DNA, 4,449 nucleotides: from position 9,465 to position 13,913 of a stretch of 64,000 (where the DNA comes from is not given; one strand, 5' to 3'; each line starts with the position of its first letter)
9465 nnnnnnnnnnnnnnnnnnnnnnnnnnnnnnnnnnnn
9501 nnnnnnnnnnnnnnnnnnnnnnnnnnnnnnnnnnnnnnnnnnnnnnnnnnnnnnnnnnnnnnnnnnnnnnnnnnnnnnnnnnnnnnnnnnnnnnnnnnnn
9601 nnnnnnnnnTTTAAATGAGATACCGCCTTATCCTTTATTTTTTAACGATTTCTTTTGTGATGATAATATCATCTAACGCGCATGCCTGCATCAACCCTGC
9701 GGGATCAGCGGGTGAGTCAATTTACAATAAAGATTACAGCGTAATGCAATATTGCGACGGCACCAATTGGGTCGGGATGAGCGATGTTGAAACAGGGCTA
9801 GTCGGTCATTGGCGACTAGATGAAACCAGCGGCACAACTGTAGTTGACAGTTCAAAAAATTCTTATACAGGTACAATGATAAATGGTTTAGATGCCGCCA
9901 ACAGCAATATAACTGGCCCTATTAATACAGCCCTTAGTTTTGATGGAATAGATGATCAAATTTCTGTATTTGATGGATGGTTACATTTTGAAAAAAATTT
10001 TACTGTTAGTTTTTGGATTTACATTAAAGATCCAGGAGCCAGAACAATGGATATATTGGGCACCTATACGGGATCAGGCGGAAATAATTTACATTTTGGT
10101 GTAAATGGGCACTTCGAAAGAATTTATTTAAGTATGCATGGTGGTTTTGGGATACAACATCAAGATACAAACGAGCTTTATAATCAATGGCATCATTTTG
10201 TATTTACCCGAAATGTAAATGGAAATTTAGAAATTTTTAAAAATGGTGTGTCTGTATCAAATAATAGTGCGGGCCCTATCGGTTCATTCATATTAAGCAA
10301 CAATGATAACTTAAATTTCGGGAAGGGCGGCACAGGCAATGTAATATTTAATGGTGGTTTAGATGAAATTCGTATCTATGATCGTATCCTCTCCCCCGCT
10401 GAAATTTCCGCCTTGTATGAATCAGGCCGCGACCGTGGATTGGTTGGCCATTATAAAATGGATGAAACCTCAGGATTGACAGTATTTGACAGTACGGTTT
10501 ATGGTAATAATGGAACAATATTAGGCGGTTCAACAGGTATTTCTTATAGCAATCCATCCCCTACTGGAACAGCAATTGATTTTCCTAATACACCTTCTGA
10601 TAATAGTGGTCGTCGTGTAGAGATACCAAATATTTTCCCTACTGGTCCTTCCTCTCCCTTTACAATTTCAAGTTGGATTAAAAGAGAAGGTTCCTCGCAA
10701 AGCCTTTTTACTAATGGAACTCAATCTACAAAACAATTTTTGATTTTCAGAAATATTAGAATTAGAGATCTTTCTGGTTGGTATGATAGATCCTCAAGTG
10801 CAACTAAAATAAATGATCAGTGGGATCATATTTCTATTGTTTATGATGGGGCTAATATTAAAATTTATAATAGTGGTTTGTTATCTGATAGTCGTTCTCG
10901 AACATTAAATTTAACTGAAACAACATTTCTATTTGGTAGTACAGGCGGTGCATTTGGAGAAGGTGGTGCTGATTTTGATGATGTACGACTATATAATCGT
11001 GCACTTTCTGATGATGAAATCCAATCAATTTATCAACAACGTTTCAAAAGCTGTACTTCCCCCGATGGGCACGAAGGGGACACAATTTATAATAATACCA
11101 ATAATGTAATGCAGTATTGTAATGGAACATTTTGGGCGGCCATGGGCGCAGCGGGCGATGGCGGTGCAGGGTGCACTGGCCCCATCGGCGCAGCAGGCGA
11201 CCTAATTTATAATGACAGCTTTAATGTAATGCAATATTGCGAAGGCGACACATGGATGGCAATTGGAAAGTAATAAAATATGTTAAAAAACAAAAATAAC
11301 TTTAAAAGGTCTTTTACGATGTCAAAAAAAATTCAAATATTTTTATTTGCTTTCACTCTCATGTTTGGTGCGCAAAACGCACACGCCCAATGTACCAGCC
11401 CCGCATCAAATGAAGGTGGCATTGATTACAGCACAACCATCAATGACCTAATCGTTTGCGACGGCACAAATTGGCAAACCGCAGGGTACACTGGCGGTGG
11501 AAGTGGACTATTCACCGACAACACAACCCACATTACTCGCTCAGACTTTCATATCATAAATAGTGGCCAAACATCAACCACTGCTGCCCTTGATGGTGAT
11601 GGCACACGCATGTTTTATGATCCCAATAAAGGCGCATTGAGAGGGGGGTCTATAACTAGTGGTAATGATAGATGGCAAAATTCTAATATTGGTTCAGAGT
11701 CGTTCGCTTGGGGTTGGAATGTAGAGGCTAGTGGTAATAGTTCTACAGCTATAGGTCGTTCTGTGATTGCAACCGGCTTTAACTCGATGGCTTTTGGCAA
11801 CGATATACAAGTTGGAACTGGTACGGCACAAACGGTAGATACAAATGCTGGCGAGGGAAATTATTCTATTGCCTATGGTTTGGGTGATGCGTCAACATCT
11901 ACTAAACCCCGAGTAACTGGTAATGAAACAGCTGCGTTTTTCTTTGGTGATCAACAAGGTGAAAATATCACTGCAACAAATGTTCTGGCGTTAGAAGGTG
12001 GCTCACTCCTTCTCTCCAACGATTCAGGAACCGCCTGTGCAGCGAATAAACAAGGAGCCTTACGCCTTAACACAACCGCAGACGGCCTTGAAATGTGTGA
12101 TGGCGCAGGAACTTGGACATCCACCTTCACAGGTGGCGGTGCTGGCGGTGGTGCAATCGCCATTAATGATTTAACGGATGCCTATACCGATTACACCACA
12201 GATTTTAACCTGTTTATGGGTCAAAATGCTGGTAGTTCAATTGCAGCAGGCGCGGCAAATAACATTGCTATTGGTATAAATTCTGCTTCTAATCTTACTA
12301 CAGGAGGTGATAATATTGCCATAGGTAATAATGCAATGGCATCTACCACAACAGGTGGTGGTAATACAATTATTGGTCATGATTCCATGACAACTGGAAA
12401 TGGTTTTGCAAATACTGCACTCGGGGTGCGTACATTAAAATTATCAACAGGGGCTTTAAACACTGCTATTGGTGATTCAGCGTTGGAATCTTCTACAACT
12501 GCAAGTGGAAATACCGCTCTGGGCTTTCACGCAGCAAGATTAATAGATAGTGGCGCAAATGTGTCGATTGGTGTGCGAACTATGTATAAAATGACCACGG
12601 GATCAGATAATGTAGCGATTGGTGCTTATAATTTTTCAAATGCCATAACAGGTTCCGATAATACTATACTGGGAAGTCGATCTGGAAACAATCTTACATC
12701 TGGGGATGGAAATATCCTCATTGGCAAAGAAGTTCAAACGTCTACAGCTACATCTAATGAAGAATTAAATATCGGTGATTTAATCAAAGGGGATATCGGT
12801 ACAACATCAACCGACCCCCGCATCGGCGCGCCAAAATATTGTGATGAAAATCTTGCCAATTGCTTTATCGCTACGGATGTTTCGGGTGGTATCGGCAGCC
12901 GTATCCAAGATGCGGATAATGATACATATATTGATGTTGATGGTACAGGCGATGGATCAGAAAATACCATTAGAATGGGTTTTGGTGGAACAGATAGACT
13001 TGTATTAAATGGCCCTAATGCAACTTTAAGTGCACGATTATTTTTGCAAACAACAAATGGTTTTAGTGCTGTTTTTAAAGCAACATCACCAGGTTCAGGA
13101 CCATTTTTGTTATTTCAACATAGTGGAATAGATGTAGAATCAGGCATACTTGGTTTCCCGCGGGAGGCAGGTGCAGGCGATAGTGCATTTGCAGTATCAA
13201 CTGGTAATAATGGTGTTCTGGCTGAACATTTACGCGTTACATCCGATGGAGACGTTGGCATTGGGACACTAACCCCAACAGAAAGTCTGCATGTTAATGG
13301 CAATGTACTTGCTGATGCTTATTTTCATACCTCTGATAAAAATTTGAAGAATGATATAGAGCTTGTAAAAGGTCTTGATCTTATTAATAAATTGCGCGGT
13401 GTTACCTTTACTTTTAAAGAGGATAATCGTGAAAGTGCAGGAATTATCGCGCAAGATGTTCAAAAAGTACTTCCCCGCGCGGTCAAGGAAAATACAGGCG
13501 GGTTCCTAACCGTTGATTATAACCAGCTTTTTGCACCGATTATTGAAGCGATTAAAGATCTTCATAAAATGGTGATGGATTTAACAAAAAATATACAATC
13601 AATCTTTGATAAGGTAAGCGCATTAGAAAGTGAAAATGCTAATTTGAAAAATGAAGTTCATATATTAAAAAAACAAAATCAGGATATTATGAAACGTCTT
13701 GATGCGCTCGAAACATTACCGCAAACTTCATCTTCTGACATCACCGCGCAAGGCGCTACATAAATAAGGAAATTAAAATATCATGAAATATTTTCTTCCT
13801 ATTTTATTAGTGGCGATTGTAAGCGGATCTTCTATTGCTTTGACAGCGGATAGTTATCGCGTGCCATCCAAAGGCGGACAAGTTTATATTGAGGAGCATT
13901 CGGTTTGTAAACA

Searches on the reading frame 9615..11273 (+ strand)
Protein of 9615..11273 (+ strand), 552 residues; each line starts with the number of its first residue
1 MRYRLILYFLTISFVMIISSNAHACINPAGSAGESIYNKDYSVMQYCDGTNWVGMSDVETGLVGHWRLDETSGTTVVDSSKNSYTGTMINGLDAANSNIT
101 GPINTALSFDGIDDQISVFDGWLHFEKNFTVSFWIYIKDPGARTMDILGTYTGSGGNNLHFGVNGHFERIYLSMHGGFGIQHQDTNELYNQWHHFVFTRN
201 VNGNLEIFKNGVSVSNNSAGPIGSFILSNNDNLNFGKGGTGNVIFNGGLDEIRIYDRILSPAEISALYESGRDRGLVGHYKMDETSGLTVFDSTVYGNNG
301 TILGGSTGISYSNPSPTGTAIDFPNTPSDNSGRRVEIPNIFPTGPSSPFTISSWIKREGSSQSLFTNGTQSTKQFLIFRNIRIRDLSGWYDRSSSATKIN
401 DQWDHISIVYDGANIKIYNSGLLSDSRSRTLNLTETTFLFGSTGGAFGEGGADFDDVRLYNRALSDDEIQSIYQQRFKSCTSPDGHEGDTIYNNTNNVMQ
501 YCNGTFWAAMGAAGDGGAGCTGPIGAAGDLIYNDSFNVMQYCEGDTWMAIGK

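Call 9: search_protein_families(library=pfam, proteins=[window:9615-11273:+], max_evalue=0.01)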
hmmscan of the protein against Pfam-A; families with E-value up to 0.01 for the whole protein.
window:9615-11273:+ (552 aa): 4 families
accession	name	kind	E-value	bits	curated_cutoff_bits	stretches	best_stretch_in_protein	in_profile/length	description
PF13385.13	Laminin_G_3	-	2.4e-38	132.1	27.6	2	111-265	2-151/151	Concanavalin A-like lectin/glucanases superfamily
PF00354.24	Pentaxin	-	1.3e-05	25.4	25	1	127-271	25-170/194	Pentaxin family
PF07953.20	Toxin_R_bind_N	-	0.0012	19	23.8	1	126-257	53-189/191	Clostridium neurotoxin, N-terminal receptor binding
PF16356.10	DUF4983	-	0.0072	17.3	26.4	0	61-100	10-49/88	Domain of unknown function (DUF4983)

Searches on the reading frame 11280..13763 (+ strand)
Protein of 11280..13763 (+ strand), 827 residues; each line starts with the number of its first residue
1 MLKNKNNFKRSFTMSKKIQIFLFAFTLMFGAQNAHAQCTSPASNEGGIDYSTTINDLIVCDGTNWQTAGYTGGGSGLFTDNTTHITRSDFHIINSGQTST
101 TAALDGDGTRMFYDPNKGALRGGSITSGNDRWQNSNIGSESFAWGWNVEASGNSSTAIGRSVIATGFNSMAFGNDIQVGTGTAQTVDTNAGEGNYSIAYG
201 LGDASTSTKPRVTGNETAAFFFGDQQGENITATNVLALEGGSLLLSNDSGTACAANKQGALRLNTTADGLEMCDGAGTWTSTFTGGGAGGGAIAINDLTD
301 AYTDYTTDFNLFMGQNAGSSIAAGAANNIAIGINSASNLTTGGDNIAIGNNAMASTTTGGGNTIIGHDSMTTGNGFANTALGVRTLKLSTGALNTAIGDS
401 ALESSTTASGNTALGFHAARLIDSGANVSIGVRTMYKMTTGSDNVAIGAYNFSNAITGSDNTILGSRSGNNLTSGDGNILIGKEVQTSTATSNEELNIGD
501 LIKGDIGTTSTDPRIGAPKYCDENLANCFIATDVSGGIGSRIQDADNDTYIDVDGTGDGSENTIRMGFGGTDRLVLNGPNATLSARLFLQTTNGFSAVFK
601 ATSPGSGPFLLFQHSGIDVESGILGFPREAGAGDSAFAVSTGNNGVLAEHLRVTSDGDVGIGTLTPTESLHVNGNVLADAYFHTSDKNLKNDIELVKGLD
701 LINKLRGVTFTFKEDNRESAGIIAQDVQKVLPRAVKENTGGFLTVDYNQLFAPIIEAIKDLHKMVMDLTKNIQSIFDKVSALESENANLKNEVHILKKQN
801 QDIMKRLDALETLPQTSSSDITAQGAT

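Call 9: search_protein_families(library=pfam, proteins=[window:11280-13763:+], max_evalue=0.01)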
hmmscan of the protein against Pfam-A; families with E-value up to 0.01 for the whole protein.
window:11280-13763:+ (827 aa): 5 families
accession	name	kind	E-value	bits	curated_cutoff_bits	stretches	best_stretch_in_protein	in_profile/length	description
PF13884.11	Peptidase_S74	-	2.9e-14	53.5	22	1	685-736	1-58/58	Chaperone of endosialidase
PF15934.10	Yuri_gagarin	-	0.00085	19.7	28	1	700-810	7-118/234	Yuri gagarin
PF05064.18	Nsp1_C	-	0.0066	16.7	24.1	0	747-824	32-109/114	Nsp1-like C-terminal region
PF06419.17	COG6_N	-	0.0071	16.9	27.4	0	751-811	35-95/114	Conserved oligomeric complex COG6, N-terminal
PF00804.31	Syntaxin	-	0.0099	16.1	26.7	0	770-822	2-54/157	Syntaxin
